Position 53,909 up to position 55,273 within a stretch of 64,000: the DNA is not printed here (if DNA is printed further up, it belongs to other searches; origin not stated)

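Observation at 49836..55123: Four-gene catabolic module (PTE-like hydrolase, ThDP enzyme, class IV aminotransferase, CoA-acylating semialdehyde dehydrogenase) embedded in a glycan-utilisation locus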

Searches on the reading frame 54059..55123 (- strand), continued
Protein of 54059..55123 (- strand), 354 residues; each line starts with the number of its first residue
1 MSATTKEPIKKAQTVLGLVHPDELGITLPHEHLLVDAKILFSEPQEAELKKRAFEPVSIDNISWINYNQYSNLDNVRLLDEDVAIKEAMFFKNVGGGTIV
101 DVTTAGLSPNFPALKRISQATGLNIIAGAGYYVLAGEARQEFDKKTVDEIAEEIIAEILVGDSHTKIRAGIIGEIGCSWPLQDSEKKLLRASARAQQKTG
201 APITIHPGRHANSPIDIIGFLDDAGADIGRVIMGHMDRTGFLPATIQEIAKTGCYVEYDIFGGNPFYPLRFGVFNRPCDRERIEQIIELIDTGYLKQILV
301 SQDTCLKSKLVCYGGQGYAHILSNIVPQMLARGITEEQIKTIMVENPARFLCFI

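Call 59: find_encoding_contigs(protein=P0241, flank=10000, max_places=2)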
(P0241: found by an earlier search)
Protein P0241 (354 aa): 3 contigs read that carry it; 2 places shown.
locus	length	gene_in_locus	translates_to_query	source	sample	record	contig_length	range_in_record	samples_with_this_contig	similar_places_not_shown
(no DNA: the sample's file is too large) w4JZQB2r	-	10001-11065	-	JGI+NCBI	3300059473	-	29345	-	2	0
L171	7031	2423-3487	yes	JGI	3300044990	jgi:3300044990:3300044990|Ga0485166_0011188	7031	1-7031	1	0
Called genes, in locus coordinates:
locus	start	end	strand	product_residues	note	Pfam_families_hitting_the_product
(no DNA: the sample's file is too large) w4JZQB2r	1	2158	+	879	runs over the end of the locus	PF16126:DUF4838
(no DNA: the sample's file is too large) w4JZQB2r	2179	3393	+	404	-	-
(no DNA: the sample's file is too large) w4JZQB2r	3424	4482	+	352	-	PF13088:BNR_2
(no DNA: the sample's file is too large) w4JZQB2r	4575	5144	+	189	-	-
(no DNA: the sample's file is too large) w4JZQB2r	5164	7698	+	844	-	PF16126:DUF4838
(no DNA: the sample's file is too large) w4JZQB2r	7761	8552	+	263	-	-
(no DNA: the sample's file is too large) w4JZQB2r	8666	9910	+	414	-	PF22422:MGH1-like_GH, PF17389:Bac_rhamnosid6H (weak), PF01204:Trehalase, PF03200:Glyco_hydro_63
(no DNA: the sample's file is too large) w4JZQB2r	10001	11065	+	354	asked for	PF02126:PTE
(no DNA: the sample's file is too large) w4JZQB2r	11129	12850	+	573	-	PF02776:TPP_enzyme_N, PF00205:TPP_enzyme_M, PF02775:TPP_enzyme_C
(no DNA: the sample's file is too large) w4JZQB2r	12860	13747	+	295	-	PF01063:Aminotran_4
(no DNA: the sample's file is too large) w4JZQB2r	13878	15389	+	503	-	PF00171:Aldedh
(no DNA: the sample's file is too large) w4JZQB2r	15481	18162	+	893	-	-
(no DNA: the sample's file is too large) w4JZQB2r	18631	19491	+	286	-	PF02585:PIG-L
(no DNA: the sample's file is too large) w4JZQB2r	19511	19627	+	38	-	-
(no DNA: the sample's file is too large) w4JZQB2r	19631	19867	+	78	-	-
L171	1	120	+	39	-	?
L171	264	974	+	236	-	-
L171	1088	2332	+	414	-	PF22422:MGH1-like_GH, PF17389:Bac_rhamnosid6H (weak), PF01204:Trehalase, PF03200:Glyco_hydro_63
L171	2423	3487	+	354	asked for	PF02126:PTE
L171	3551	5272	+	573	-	PF02776:TPP_enzyme_N, PF00205:TPP_enzyme_M, PF02775:TPP_enzyme_C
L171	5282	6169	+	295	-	PF01063:Aminotran_4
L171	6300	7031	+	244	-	?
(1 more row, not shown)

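Call 73: search_protein_families(library=ncbifam, proteins=[L011:13194-14552:+, L013:11821-13170:+, L023:11232-11696:+], max_evalue=1e-10)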
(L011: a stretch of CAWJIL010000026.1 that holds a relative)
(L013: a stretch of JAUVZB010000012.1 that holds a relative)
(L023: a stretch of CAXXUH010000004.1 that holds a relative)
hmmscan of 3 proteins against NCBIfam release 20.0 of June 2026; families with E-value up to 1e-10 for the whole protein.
L011:13194-14552:+ (453 aa): 68 families (the best 25 are shown)
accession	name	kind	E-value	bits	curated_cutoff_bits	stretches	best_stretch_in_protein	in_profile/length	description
NF004426.0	PRK05769.1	equivalog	1e-85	288.2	552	1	8-450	4-438/441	acetyl ornithine aminotransferase family protein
NF005993.0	PRK08117.1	subfamily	7.5e-80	268.6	574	1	50-452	33-430/433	aspartate aminotransferase family protein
NF002874.0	PRK03244.1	equivalog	1.2e-63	215.2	457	1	51-450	34-393/399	acetylornithine transaminase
TIGR03251.1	LAT_fam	equivalog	2.9e-61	207.3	520.8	1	41-449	19-432/433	L-lysine 6-transaminase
TIGR00700.1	GABAtrnsam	equivalog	3.4e-61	207.1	506.65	1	49-449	22-418/420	4-aminobutyrate--2-oxoglutarate transaminase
TIGR00707.1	argD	subfamily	1.4e-59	201.8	410.05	2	240-449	169-380/381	acetylornithine/succinylornithine family transaminase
NF004714.0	PRK06058.1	subfamily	1.9e-57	194.9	639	1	12-450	14-445/447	4-aminobutyrate--2-oxoglutarate transaminase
NF002325.0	PRK01278.1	subfamily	2.5e-57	194.3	372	2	240-451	174-388/395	acetylornithine transaminase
NF002797.0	PRK02936.1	equivalog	6.3e-56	189.8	496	1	237-450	163-378/385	acetylornithine transaminase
NF005692.0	PRK07495.1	equivalog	2.7e-55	187.7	724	1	132-450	102-420/425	4-aminobutyrate--2-oxoglutarate transaminase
NF005376.0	PRK06918.1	equivalog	3.6e-55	187.2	676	1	50-450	44-442/451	4-aminobutyrate--2-oxoglutarate transaminase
NF006228.0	PRK08360.1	equivalog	5.4e-55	186.8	608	1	29-450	13-425/443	aspartate aminotransferase family protein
NF008570.0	PRK11522.1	equivalog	2.4e-53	181.4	612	1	239-451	234-456/464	putrescine aminotransferase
NF053554.1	prodigi_MAP_PigE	equivalog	3.5e-52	177.8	850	2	237-400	557-730/837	prodigiosin MAP biosynthesis aminotransferase PigE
NF004171.0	PRK05639.1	equivalog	4.7e-52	177.4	639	1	13-449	7-441/457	alanine/serine racemase family protein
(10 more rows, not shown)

L013:11821-13170:+ (450 aa): 11 families
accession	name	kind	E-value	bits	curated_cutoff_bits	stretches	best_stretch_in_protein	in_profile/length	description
NF040866.1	AraD_Arch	equivalog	2.2e-57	194.8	650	1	105-450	34-372/372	arabinonate dehydratase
NF010624.0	PRK14017.1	equivalog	2.2e-56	191.6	311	1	106-446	16-359/382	galactonate dehydratase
NF040790.2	glucon_galact_dh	equivalog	1e-48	166.2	750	1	80-449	3-371/390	bifunctional D-gluconate/D-galactonate dehydratase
NF043051.1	ManoateDhtManD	equivalog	4e-43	147.8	550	2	100-244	12-148/403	D-mannonate dehydratase ManD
NF047820.1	TalGalacDh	equivalog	6.3e-43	147.1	500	1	105-443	38-360/371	L-talarate/galactarate dehydratase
NF011968.0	PRK15440.1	equivalog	1.4e-41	142.7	393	1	105-442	59-386/395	L-rhamnonate dehydratase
NF011654.0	PRK15072.1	subfamily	1.8e-40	139.1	430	2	101-244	13-148/404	D-galactonate dehydratase family protein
TIGR02534.1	mucon_cyclo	subfamily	1.6e-23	83.4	334.95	1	100-448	24-366/368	muconate/chloromuconate family cycloisomerase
NF043002.1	HProlDhtase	equivalog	7.8e-17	61.2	500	1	79-442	2-357/366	cis-3-hydroxy-L-proline dehydratase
NF041118.1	A_G_epim_Thtga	equivalog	1.2e-14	54.2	500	1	102-390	28-304/341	L-Ala-D/L-Glu epimerase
TIGR01928.1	menC_lowGC_arch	equivalog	4.9e-14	52.1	200.65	1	180-384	91-289/325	o-succinylbenzoate synthase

L023:11232-11696:+ (155 aa): 0 families

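Call 79: search_dna_similar(query=window:54059-55123:-, collection=plasmids, mode=protein, max_rows=15)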
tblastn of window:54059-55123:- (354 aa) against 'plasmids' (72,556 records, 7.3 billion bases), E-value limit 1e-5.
Records with a match: 204; places in all: 215; records where one place covers at least 80% of the query: 202.
Best place of each record, by identity: <60% 204.
By first word of the organism name: Rhizobium 90; Agrobacterium 12; Pantoea 10; Streptomyces 8; Sinorhizobium 7; Ensifer 7; Paracoccus 7; Escherichia 6; Klebsiella 5; Shinella 3; and 38 more.
By predicted mobility (MOB-suite, as given by PLSDB): non-mobilizable 152; conjugative 39; mobilizable 13.
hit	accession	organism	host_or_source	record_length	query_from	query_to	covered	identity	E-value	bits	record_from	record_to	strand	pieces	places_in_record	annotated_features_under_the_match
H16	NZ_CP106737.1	Roseovarius pelagicus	cell culture,Arctic seawater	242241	12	353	97%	42.6%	2e-83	283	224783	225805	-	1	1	hypothetical protein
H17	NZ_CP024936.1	Paraburkholderia graminis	soil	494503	6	354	99%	40.8%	1e-74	258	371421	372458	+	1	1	aryldialkylphosphatase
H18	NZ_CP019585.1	Sinorhizobium meliloti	Medicago arborea,tissue sample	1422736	1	353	100%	39.0%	6e-64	226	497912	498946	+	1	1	record has no annotation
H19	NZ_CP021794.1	Sinorhizobium meliloti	Medicago sativa,Single Cell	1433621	1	353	100%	39.0%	6e-64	226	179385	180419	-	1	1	none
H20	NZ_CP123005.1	Sinorhizobium meliloti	Medicago sativa,cell culture,nodules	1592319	1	353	100%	39.0%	6e-64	226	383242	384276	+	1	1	none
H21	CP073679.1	Sinorhizobium meliloti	Medicago truncatula,cell culture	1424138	1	353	100%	39.0%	8e-64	226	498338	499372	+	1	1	hypothetical protein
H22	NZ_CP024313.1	Rhizobium sp. NXC24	Phaseolus vulgaris,cell culture,plant ...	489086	5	354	99%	38.3%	1e-61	220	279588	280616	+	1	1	aryldialkylphosphatase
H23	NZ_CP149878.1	Rhizobium sp. T1473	Medicago sativa,Cell Culture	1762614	11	347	95%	39.1%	1e-50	188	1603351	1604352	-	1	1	none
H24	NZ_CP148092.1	Rhizobium sp. T1470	Medicago sativa,cell culture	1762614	11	347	95%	39.1%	1e-50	188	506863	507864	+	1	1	none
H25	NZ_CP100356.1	Natronosalvus rutilus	cell culture,sediment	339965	11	353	97%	37.9%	2e-64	228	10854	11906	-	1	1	hypothetical protein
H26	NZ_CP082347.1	Pantoea dispersa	water,drinking water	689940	11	349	96%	38.3%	8e-57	206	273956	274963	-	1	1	phosphotriesterase-related protein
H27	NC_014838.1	Pantoea sp. At-9b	-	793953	14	351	95%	38.3%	1e-59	214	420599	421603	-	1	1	phosphotriesterase-related protein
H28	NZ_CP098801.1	Rhizobium anhuiense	Trifolium dubium,Cell culture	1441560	1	352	99%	36.7%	2e-54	199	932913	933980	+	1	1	record has no annotation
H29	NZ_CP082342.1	Pantoea dispersa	Canis lupus familiaris,Skin swab,Paw ...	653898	11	351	96%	37.8%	6e-56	203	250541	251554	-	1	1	phosphotriesterase-related protein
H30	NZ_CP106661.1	Pantoea dispersa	Philodendron erubescens,Pure ...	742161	11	351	96%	37.8%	8e-56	203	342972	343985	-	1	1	phosphotriesterase-related protein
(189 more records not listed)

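Call 81: get_annotated_region(hit=H16, flank=8000)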
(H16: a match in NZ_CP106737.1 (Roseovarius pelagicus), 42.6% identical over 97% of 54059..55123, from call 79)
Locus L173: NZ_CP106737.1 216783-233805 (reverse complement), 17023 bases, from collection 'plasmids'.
description: Roseovarius pelagicus strain HL-MP18 plasmid unnamed2, complete sequence
organism: Roseovarius pelagicus (NCBI taxid 2980108)
taxonomy: Bacteria; Pseudomonadota; Alphaproteobacteria; Rhodobacterales; Roseobacteraceae; Roseovarius; Roseovarius pelagicus
host: -; source: cell culture,Arctic seawater; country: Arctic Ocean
typing (MOB-suite, as given by PLSDB): non-mobilizable; replicon rep_cluster_392,rep_cluster_610
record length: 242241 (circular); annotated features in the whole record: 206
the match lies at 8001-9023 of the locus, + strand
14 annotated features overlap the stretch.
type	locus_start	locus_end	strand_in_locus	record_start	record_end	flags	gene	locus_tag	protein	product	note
CDS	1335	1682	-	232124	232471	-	tnpB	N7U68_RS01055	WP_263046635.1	IS66 family insertion sequence element accessory protein TnpB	-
CDS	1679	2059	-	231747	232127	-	-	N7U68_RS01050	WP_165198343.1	transposase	GO:0006313 - DNA transposition [Evidence IEA]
CDS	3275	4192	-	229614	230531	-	gcvA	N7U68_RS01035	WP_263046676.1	transcriptional regulator GcvA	GO:0006355 - regulation of DNA-templated transcription [Evidence IEA]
CDS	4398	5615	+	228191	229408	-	-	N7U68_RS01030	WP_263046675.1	aromatic ring-hydroxylating dioxygenase subunit alpha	-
CDS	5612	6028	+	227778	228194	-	-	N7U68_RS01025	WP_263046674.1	RidA family protein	-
CDS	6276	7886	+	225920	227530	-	-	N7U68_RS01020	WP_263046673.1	ABC transporter substrate-binding protein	-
CDS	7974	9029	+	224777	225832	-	-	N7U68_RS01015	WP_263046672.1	hypothetical protein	-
CDS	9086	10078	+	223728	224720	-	-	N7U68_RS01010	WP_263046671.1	D-2-hydroxyacid dehydrogenase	-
CDS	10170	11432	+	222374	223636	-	-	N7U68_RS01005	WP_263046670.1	MFS transporter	GO:0055085 - transmembrane transport [Evidence IEA]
CDS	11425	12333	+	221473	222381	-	-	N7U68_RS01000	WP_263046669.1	2-hydroxy-3-oxopropionate reductase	GO:0019580 - galactarate metabolic process [Evidence IEA]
CDS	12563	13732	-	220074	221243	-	-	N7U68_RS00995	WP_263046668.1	Xaa-Pro peptidase family protein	GO:0006508 - proteolysis [Evidence IEA]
CDS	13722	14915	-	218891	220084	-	-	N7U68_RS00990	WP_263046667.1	diaminopropionate ammonia-lyase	-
CDS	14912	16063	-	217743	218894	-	-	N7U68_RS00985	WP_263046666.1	amidohydrolase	-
CDS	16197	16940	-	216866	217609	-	-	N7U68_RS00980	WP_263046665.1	GntR family transcriptional regulator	-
